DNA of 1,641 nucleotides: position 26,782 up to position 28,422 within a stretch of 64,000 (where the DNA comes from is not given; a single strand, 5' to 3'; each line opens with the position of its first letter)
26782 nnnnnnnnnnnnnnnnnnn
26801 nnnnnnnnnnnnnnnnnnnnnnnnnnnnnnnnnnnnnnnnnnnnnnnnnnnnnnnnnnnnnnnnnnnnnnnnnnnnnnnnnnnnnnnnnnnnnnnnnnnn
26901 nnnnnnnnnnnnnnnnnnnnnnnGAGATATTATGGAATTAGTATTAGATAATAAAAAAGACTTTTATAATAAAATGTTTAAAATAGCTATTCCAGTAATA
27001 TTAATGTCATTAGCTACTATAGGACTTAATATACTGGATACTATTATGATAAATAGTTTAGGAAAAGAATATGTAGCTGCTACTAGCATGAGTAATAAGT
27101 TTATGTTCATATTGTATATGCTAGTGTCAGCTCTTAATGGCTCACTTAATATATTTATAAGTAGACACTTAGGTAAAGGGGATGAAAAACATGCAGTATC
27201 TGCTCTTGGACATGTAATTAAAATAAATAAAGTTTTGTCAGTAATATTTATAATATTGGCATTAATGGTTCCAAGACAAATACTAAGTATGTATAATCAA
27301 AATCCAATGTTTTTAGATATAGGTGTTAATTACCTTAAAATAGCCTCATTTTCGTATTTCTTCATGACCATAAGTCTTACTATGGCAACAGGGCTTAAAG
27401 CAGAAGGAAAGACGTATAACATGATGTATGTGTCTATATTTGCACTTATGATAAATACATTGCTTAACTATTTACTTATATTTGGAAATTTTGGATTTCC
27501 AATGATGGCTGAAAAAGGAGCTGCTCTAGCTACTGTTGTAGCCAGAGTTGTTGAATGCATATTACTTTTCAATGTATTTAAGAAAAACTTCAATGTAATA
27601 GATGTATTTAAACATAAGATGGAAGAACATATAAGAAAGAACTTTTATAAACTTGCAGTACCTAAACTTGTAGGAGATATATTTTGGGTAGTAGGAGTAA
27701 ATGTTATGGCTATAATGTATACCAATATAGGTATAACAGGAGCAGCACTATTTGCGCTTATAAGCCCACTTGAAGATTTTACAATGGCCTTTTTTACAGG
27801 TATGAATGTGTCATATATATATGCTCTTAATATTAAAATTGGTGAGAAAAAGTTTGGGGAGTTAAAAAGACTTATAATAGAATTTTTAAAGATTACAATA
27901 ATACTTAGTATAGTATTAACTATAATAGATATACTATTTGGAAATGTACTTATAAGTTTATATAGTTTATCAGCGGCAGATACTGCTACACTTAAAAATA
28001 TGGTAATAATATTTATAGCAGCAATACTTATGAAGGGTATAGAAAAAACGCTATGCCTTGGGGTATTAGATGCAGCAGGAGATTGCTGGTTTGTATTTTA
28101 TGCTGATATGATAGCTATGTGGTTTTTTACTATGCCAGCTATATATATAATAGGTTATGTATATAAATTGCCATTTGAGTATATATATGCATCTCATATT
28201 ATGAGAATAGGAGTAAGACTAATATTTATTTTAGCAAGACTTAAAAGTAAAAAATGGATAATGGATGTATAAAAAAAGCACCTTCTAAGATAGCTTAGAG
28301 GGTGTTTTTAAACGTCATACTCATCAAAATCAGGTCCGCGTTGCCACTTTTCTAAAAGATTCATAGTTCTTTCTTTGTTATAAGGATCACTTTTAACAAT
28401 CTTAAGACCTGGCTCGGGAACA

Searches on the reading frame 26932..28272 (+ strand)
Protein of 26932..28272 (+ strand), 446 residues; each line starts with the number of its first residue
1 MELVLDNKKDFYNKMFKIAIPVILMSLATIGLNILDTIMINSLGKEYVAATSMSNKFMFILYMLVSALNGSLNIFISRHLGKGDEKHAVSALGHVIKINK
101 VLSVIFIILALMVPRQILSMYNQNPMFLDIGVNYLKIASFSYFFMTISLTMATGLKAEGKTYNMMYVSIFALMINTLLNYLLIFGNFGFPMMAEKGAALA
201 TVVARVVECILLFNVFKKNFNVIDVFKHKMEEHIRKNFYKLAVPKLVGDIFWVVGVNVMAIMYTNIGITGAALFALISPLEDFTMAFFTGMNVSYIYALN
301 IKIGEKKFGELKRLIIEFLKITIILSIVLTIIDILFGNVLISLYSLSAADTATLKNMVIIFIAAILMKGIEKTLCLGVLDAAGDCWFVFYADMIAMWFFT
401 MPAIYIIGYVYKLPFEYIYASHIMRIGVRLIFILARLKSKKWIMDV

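Call 9: search_protein_families(library=pfam, proteins=[window:26932-28272:+], max_evalue=0.01)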
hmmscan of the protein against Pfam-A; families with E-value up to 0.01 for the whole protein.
window:26932-28272:+ (446 aa): 1 family
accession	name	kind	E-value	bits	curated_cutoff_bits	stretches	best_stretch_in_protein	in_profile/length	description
PF01554.23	MatE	-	2.8e-35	121.8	24.9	2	21-181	1-161/161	MatE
